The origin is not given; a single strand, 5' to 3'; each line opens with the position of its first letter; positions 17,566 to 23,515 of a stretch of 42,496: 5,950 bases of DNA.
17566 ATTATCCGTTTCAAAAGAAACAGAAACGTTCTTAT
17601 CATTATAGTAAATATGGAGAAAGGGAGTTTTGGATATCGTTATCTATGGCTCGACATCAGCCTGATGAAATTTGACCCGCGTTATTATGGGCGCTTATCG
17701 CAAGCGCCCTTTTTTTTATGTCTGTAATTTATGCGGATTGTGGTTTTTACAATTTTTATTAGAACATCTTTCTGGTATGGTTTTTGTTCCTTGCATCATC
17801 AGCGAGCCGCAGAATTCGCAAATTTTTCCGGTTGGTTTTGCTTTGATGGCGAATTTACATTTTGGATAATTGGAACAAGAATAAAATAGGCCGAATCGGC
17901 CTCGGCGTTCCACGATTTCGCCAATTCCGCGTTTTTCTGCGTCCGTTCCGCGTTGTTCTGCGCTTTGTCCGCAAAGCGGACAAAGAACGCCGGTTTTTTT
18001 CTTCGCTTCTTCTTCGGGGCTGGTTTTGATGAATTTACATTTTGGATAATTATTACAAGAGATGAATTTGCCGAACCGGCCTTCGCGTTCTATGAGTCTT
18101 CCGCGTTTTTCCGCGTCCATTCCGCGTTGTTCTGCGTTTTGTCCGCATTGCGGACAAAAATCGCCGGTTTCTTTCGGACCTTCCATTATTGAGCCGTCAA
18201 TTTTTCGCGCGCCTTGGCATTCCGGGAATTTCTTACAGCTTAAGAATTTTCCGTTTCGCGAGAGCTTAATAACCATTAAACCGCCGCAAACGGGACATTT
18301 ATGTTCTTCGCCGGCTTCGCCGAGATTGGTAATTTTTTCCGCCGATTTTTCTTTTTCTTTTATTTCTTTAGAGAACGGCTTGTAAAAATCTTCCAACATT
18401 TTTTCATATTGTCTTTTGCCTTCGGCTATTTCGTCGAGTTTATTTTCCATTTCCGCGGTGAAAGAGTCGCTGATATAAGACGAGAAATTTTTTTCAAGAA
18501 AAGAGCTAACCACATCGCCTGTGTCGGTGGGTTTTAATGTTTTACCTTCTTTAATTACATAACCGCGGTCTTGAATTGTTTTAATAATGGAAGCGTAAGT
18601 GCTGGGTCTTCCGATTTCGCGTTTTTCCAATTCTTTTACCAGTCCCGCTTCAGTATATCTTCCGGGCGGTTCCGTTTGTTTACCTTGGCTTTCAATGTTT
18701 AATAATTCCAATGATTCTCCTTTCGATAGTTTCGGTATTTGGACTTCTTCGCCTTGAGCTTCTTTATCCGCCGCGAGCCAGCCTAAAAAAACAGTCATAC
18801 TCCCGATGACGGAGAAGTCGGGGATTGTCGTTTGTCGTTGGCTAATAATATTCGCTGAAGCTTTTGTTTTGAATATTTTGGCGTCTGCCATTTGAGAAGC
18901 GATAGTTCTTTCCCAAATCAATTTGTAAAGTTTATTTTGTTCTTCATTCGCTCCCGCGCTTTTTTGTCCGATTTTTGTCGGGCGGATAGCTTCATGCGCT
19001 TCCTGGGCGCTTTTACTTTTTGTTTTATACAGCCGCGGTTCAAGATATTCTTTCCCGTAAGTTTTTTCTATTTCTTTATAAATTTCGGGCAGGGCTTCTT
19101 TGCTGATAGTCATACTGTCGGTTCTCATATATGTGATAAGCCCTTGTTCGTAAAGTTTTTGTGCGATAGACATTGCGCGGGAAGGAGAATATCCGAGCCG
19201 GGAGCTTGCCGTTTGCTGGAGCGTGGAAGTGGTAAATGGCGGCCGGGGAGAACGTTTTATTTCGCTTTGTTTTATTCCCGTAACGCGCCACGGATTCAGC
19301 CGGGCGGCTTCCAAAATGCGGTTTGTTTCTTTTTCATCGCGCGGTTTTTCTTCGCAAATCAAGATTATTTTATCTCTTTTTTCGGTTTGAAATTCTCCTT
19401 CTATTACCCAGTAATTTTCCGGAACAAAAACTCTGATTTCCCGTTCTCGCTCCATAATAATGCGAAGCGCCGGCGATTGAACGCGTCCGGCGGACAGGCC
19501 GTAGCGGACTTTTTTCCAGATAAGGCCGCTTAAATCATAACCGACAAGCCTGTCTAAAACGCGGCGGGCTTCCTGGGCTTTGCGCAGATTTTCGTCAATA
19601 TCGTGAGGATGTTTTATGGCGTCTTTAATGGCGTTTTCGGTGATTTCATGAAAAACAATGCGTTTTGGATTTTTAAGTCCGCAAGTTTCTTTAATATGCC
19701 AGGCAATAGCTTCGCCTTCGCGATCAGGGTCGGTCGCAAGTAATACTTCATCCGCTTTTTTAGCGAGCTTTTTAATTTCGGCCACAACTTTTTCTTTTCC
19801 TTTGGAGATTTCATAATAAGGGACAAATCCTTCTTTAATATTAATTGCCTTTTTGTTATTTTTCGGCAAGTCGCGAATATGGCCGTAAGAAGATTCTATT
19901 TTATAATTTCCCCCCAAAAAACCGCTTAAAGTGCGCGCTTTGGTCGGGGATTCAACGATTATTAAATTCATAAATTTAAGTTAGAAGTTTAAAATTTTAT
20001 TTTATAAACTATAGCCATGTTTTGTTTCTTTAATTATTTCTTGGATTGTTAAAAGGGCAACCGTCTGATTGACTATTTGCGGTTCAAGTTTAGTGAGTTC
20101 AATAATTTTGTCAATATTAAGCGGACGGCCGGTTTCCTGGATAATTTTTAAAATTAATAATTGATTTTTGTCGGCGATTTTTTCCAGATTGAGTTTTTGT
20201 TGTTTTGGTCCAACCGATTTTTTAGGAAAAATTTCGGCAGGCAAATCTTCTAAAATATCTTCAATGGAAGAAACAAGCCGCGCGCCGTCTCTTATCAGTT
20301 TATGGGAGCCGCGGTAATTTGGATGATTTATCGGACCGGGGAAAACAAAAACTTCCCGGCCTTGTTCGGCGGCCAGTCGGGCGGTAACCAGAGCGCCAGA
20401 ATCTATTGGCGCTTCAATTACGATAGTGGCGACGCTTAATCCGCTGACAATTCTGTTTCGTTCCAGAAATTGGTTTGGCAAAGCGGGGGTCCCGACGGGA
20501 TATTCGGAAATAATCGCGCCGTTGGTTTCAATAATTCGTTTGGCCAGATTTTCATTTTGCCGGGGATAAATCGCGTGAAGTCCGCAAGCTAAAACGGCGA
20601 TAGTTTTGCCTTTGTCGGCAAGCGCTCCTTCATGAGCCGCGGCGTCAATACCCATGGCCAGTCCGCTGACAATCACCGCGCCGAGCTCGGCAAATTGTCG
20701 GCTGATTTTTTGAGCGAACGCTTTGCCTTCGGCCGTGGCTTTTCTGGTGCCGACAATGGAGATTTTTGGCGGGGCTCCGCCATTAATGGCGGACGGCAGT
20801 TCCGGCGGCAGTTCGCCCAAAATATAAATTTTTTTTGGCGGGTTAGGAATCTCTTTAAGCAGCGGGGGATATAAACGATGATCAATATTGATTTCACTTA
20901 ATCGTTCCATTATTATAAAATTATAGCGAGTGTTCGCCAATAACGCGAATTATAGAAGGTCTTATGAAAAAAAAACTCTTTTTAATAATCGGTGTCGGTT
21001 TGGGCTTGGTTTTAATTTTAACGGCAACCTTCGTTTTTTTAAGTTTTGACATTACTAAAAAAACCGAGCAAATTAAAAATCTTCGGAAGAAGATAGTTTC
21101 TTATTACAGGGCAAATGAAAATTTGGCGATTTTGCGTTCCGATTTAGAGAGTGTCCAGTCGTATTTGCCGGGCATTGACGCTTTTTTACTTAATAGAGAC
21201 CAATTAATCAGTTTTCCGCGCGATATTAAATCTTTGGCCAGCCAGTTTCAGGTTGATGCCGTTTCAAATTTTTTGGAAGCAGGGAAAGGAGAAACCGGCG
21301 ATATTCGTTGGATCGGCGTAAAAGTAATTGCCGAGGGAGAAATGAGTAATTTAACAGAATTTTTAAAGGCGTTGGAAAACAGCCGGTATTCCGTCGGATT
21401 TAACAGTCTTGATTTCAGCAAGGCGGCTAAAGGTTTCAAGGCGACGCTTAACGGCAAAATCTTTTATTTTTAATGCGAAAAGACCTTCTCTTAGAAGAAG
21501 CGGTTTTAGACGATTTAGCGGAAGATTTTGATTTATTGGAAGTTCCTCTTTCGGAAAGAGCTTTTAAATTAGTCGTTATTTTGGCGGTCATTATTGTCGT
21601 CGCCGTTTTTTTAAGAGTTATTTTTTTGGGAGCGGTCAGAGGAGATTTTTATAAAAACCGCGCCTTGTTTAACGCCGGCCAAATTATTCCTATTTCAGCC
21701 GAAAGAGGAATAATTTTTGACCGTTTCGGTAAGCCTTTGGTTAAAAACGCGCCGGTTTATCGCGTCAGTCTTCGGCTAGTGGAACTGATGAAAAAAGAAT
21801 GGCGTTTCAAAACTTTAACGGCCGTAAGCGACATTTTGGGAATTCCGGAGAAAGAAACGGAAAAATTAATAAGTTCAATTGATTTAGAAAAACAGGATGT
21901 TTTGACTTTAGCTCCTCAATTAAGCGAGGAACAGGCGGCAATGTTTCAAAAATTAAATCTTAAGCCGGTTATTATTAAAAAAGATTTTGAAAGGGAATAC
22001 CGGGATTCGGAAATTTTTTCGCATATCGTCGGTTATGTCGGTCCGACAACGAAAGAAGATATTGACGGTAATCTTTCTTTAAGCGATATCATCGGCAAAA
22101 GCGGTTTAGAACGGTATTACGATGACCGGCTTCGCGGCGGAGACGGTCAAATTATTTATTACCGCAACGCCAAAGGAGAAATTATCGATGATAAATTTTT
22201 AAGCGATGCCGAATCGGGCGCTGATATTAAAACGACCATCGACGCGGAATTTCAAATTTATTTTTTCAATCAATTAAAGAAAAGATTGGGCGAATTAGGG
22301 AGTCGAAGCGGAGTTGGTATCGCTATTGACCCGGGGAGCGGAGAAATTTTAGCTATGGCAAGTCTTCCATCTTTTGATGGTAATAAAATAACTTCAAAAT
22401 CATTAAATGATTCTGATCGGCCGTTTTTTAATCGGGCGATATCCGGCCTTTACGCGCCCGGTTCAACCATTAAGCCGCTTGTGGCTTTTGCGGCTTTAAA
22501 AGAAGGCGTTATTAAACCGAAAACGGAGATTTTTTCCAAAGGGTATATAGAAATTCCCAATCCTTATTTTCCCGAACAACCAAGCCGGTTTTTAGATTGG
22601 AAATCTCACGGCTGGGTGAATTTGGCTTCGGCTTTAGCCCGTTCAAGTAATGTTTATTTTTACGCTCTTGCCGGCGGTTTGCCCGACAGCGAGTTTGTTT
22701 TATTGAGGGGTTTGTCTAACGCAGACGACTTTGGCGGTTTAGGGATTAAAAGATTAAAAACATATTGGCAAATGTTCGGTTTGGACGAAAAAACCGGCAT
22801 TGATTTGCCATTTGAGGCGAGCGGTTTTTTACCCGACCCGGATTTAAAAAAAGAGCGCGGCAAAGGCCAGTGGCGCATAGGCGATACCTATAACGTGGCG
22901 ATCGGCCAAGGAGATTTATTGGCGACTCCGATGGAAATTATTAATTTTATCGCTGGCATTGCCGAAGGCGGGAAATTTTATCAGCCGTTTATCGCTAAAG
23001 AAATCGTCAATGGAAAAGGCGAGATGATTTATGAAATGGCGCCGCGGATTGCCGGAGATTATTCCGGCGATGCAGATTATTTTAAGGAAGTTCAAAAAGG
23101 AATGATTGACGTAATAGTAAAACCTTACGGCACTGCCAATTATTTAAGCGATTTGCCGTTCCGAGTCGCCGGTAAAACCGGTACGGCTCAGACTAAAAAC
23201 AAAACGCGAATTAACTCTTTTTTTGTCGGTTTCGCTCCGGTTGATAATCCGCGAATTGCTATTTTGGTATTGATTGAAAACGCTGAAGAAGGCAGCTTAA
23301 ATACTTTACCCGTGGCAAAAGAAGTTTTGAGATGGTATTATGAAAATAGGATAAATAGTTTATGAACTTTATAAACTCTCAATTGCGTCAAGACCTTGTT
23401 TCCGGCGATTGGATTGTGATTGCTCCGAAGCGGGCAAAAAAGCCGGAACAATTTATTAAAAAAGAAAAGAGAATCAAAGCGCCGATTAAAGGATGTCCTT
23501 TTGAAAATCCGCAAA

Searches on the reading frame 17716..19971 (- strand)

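Call 57: search_protein_families(library=pfam, proteins=[window:17716-19971:-], max_evalue=0.001)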
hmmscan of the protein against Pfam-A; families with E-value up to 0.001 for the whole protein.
window:17716-19971:- (751 aa): 4 families
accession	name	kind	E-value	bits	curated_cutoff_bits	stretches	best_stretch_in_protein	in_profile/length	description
PF01131.25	Topoisom_bac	-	9.8e-124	413.9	35.1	1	125-526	2-410/411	DNA topoisomerase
PF01396.24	Zn_ribbon_Top1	-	3.3e-33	113.6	32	3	557-592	2-37/39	Topoisomerase DNA binding C4 zinc finger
PF01751.28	Toprim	-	1.2e-24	86.7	23.1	1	3-110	2-96/96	Toprim domain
PF13662.12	Toprim_4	-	0.00059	20.4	25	0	66-100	44-76/85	Toprim domain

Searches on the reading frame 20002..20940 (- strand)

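Call 57: search_protein_families(library=pfam, proteins=[window:20002-20940:-], max_evalue=0.001)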
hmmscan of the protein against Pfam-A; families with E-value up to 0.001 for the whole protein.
window:20002-20940:- (312 aa): 2 families
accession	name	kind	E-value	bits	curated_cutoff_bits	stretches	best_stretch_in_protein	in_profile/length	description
PF02481.21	DNA_processg_A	-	4.4e-72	242.1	29.6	1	16-224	9-211/212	DNA recombination-mediator protein A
PF18306.6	LDcluster4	-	2.3e-05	24.5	26.3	1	59-201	3-124/151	SLOG cluster4 family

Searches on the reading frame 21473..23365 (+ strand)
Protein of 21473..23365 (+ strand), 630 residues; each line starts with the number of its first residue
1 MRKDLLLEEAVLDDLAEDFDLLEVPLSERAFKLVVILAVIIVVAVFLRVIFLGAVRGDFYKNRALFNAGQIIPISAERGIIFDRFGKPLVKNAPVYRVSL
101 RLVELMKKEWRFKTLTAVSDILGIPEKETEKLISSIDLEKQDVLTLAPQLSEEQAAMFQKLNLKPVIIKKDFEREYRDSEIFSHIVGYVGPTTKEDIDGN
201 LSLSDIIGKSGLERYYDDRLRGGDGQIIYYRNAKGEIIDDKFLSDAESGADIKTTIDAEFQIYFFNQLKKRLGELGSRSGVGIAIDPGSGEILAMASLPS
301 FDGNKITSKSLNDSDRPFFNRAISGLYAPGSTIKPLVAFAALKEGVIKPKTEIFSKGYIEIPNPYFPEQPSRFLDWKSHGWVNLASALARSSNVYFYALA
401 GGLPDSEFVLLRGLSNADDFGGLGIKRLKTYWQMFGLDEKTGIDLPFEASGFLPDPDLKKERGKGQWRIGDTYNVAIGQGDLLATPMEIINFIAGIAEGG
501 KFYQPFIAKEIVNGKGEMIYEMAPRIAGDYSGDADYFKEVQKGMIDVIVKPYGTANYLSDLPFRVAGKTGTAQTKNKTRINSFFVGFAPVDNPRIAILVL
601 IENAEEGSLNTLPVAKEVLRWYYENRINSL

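Call 57: search_protein_families(library=pfam, proteins=[window:21473-23365:+], max_evalue=0.001)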
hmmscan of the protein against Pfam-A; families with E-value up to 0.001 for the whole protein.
window:21473-23365:+ (630 aa): 3 families
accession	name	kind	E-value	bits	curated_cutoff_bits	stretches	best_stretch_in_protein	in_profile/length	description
PF00905.27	Transpeptidase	-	5.5e-59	200.2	22.1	1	282-619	3-298/299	Penicillin binding protein transpeptidase domain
PF03717.20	PBP_dimer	-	3.1e-32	112.9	24.4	1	74-239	2-177/180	Penicillin-binding Protein dimerisation domain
PF21922.1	PBP_dimer_2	-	0.00049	20.7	27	0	171-229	22-66/83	Penicillin binding protein A dimerisation domain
